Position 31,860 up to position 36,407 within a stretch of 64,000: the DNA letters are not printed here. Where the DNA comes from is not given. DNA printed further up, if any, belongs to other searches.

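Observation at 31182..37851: Surface-protein cluster: leader-like small ORF, Flg_new lipoprotein, 1415-aa lipase-LRR-collagen-like mosaic, Big_2 protein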

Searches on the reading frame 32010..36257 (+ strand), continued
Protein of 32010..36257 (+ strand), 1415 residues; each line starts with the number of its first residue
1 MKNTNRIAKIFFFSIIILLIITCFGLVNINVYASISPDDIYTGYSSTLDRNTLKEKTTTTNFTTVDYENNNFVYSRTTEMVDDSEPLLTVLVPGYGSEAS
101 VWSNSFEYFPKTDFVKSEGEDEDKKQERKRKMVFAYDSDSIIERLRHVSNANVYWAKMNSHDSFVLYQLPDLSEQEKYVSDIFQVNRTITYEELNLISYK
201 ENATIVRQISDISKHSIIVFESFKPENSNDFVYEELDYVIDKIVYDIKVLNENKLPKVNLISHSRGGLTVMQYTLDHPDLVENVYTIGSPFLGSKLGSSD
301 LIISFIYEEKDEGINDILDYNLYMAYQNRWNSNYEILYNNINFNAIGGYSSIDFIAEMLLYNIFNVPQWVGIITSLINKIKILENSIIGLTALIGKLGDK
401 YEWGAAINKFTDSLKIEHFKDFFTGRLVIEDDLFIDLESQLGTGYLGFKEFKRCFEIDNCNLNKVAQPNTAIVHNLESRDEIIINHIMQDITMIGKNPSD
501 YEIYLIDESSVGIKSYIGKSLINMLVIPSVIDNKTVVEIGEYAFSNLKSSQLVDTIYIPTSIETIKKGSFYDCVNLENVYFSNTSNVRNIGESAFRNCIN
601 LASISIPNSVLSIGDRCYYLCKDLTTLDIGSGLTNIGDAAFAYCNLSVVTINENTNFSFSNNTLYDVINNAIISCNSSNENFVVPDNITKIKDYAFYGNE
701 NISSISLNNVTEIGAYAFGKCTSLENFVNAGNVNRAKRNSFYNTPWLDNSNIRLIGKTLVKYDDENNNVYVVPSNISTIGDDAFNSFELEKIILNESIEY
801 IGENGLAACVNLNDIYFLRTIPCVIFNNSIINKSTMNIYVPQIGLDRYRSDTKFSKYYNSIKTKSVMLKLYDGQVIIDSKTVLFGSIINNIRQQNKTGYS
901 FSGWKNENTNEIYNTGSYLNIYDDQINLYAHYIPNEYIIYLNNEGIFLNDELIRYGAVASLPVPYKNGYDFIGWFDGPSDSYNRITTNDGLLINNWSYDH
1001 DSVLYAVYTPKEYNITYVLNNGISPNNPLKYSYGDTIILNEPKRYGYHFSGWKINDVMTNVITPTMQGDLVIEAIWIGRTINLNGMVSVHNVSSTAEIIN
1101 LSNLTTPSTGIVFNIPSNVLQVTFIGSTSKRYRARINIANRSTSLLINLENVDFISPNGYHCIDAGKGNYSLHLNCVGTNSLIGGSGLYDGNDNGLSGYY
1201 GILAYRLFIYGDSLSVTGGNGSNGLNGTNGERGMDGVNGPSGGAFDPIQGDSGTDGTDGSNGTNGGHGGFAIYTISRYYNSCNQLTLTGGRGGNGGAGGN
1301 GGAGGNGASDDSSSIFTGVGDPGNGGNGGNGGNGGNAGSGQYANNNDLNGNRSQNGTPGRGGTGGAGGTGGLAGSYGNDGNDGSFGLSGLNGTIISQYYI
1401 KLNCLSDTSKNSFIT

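Call 16: search_protein_families(library=ncbifam, proteins=[window:32010-36257:+], max_evalue=0.01)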
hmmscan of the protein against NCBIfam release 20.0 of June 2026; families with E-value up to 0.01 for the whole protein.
window:32010-36257:+ (1415 aa): 4 families
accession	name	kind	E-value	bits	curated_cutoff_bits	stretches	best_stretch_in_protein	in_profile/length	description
NF047961.1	adhesin_HupY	equivalog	8.5e-10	37.3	1250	1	513-704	153-326/978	leucine-rich repeat adhesin HupY/LrrG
TIGR02543.1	List_Bact_rpt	repeat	1.5e-07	31.7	20.95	0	896-934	3-42/44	TIGR02543 family repeat protein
NF038329.2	gly_rich_SclB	equivalog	0.00048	19.1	325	1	1218-1392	150-319/442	LPXTG-anchored collagen-like adhesin Scl2/SclB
NF011457.0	PRK14875.1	equivalog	0.0017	17.4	307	0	247-317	189-258/372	acetoin dehydrogenase dihydrolipoyllysine-residue acetyltransferase subunit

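Call 17: search_solved_structures(query=window:32010-36257:+, max_evalue=0.01, show_alignments=2)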
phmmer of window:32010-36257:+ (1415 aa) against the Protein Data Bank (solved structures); distinct sequences matched with E-value up to 0.01: 18.
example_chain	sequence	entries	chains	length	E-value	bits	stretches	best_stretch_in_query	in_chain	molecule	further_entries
4gt6_A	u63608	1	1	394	1.5e-29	105.7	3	500-645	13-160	Cell surface protein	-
4fs7_A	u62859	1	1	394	7.7e-26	93.3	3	522-645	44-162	Uncharacterized protein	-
6mlx_A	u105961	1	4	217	5.2e-14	54.1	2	507-625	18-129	Leucine-rich repeat protein TpLRR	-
4h09_A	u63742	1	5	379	2.5e-12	48.6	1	603-709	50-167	Hypothetical leucine rich repeat protein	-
4fdw_A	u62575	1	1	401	8e-12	46.9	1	531-764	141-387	leucine rich hypothetical protein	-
4fd0_A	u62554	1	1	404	4e-11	44.6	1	553-711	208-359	Leucine rich hypothetical protein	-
4cp6_A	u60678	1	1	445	2.5e-10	41.9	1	553-725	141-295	CHOLINE BINDING PROTEIN PCPA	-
4oju_A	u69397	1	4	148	3.7e-05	24.8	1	586-652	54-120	hypothetical leucine rich repeat protein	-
1ys1_X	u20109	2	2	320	0.00018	22.5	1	247-297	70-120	Lipase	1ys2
1hqd_A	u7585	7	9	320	0.0002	22.4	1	247-297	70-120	LIPASE | TRIACYL-GLYCEROL-HYDROLASE | TRIACYL-GLYCEROL HYDROLASE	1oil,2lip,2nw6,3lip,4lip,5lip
8xy5_A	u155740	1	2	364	0.00021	22.3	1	244-297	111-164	Alpha/beta hydrolase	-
7cof_A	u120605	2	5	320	0.00021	22.3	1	247-297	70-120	Alpha/beta hydrolase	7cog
1qge_D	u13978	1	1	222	0.00043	21.3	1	244-297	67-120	PROTEIN (TRIACYLGLYCEROL HYDROLASE)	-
1tah_B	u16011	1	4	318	0.00071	20.6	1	244-297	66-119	LIPASE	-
1cvl_A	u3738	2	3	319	0.00071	20.6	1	244-297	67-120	TRIACYLGLYCEROL HYDROLASE | Lipase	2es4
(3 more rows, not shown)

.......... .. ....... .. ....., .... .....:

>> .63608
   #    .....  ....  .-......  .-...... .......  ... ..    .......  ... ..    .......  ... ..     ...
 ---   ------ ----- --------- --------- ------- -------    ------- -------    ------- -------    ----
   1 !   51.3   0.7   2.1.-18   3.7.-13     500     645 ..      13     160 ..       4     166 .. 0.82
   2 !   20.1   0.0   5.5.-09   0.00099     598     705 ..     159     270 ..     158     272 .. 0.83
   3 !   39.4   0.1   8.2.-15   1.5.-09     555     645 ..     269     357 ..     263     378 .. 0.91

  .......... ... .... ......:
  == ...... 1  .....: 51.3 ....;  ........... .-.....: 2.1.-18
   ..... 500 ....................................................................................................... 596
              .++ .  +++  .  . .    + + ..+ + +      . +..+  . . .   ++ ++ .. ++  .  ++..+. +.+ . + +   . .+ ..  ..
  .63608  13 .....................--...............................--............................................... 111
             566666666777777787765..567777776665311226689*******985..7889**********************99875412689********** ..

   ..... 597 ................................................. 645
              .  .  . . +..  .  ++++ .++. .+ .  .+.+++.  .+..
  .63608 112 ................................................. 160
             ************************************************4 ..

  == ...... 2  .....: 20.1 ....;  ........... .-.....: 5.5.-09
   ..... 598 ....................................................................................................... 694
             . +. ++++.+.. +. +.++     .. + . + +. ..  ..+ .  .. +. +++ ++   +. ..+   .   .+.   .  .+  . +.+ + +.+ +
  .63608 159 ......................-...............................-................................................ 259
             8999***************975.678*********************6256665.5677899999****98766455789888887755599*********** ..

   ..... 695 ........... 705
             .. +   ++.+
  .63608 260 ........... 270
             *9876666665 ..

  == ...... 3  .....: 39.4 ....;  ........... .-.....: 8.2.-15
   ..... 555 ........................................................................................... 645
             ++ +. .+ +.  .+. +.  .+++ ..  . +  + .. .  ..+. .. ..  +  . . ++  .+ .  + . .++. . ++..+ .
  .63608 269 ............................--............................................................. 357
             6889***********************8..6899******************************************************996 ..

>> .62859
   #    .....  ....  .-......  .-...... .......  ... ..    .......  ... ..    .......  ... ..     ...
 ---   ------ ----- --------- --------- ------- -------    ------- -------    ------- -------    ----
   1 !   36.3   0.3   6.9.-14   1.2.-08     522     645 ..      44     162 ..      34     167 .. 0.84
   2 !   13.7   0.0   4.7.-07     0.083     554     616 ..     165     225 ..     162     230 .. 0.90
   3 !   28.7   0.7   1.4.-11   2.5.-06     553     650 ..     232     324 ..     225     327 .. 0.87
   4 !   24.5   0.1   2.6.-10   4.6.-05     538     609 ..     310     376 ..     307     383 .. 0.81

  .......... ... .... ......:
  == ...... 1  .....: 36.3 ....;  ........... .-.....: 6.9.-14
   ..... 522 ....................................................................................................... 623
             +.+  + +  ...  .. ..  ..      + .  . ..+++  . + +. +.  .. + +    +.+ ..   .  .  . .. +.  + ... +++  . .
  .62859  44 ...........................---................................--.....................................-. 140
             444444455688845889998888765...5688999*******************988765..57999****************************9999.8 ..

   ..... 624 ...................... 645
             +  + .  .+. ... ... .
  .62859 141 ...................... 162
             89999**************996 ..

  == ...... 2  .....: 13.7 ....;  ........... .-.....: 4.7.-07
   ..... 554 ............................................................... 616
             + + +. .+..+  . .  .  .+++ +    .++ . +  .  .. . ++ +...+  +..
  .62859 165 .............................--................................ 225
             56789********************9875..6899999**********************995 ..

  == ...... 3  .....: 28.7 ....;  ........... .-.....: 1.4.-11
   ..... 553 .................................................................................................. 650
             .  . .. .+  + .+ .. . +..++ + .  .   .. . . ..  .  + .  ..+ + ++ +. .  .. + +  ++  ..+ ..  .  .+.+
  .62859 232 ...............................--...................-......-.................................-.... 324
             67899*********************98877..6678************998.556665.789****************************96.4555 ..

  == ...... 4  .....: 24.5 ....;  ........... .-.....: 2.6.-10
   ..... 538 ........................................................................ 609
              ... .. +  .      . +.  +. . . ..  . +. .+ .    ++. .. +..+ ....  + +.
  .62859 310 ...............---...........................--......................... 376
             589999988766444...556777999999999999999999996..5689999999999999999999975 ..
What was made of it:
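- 32247..33524 (+): Lipase-like alpha/beta-hydrolase domain (about aa 80-505). Ser264 is in SHSRGG (32799-32801), Asp432 is at 33303-33305 and His474 at 33429-33431. Sequence hits to family I lipases have E around 2e-4 (call 17).
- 33525..34661 (+): BspA-type leucine-rich repeat region (LRR_5), about aa 506-884. PDB sequence matches are 4gt6, 4fs7 and TpLRR 6mlx (call 17).
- On BspA-type LRR (Pfam LRR_5, PF13306): PDB homologues 4gt6 and 4fs7 match at E=1e-29 and 8e-26 (call 17).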

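Call 23: find_related_loci(query=window:32010-36257:+, collection=genome_contigs, flank=6000)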
Query window:32010-36257:+ (1415 aa) in genome_contigs; peptide patterns used: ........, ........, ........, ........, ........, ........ (x = any residue, [..] = any of these).
77 stretches matched a pattern; 21 encode a relative of the query (tblastn E <= 1e-3); 21 distinct loci.
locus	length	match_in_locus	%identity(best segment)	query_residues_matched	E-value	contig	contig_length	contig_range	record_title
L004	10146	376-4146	36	9-1255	0e+0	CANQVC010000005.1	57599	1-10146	MAG: uncultured Bacilli bacterium isolate Lapin-032__bin111 genome assembly, contig: Lapin-032__NODE_935_length_57599_co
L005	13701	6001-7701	32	891-1102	4e-19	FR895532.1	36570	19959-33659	Firmicutes bacterium CAG:475 genomic scaffold, scf39, whole genome shotgun sequence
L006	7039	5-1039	33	843-1076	1e-16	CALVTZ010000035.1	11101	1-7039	MAG: uncultured Clostridia bacterium isolate BRZ_CP__bin35 genome assembly, contig: BRZ_CP__NODE_7455_length_11101_cov_3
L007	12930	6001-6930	30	871-1074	2e-11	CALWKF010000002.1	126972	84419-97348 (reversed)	MAG: uncultured Clostridia bacterium isolate BRZ_PQ__bin18 genome assembly, contig: BRZ_PQ__NODE_202_length_126972_cov_6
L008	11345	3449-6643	30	868-1128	5e-11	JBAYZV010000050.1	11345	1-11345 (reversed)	MAG: Candidatus Izemoplasmatales bacterium isolate SO_2017_CLC_65 scaffold_9430_c1_PH3_2017, whole genome shotgun sequen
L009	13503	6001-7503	28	856-1070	4e-10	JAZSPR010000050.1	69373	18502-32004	MAG: Acutalibacteraceae bacterium isolate T1900044545_TS20190011.MAGScoT_cleanbin_000045 SGB_129_k141_51577, whole genom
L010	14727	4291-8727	39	884-1133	7e-10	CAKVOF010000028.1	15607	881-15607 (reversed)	MAG: uncultured Clostridia bacterium isolate REFINED_METABAT215_TOP10_CONTIGS_1500_ASSEMBLY_K77_MERGED__Hadza_MoBio_hadz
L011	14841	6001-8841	35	854-1084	1e-9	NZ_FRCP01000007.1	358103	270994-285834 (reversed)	Anaerosporobacter mobilis DSM 15930, whole genome shotgun sequence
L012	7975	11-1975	28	866-1113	1e-9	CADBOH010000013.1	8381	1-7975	MAG: uncultured Clostridiales bacterium isolate RUG14149 genome assembly, contig: RUG14149_asm_13, whole genome shotgun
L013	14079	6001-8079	22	846-1199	3e-9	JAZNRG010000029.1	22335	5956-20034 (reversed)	MAG: Acutalibacteraceae bacterium isolate T1900044818_TS20190284.MAGScoT_cleanbin_000040 SGB_2829_k141_3703167, whole ge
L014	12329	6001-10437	37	879-1063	9e-9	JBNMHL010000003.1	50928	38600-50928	MAG: Clostridiales bacterium isolate CM_BacUBA326.123 k141_1015124_length_50928_cov_28.4659, whole genome shotgun sequen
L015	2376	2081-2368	34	504-610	5e-8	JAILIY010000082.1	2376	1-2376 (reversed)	MAG: Acholeplasmatales bacterium isolate RUI162 k141_14029214_flag=0_multi=32.0000_len=2376, whole genome shotgun sequen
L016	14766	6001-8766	35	863-1093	4e-10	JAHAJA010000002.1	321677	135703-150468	MAG: Clostridiales bacterium isolate L3_098_000G1_dasL3_098_000G1_metabat.metabat.68 L3_098_000G1_scaffold_5, whole geno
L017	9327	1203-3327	27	553-1026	2e-6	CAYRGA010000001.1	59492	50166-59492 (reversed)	MAG TPA_asm: uncultured Oscillospiraceae bacterium isolate SRP350583_co1_45 genome assembly, contig: NODE_694_length_594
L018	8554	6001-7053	25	874-1131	3e-6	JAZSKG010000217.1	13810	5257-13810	MAG: Candidatus Stercoripulliclostridium sp. isolate T1900044561_TS20190027.MAGScoT_cleanbin_000024 SGB_368_k141_2078878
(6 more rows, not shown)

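Call 24: list_cluster_members(proteins=[window:32010-36257:+, window:36298-37851:+, window:31291-31998:+, window:44658-45227:+, window:38078-39067:-])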
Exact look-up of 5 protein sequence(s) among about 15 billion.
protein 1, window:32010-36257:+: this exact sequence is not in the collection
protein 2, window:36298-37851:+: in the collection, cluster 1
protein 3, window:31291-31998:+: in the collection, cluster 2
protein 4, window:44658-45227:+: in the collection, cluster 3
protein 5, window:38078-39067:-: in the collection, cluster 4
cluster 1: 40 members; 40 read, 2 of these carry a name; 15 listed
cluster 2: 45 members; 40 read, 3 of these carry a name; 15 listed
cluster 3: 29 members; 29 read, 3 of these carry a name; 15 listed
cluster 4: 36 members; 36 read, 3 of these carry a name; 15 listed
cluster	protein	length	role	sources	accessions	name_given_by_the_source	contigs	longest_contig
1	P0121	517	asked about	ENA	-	-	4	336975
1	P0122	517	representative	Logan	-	-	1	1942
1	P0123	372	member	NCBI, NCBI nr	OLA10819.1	MAG: hypothetical protein BHW12_01050 [Coprobacillus sp. 28_7]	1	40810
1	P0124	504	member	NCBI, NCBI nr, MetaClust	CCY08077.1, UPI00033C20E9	ig domain protein group 2 domain protein [Coprobacillus sp. CAG:698] | status=active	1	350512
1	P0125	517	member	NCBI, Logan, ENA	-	-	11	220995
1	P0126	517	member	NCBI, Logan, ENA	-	-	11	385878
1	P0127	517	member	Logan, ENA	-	-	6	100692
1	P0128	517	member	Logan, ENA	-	-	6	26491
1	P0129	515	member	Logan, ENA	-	-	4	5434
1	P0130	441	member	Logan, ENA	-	-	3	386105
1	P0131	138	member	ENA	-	-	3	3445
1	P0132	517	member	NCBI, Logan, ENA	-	-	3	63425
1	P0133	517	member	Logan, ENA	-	-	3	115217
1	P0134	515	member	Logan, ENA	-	-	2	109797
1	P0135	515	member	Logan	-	-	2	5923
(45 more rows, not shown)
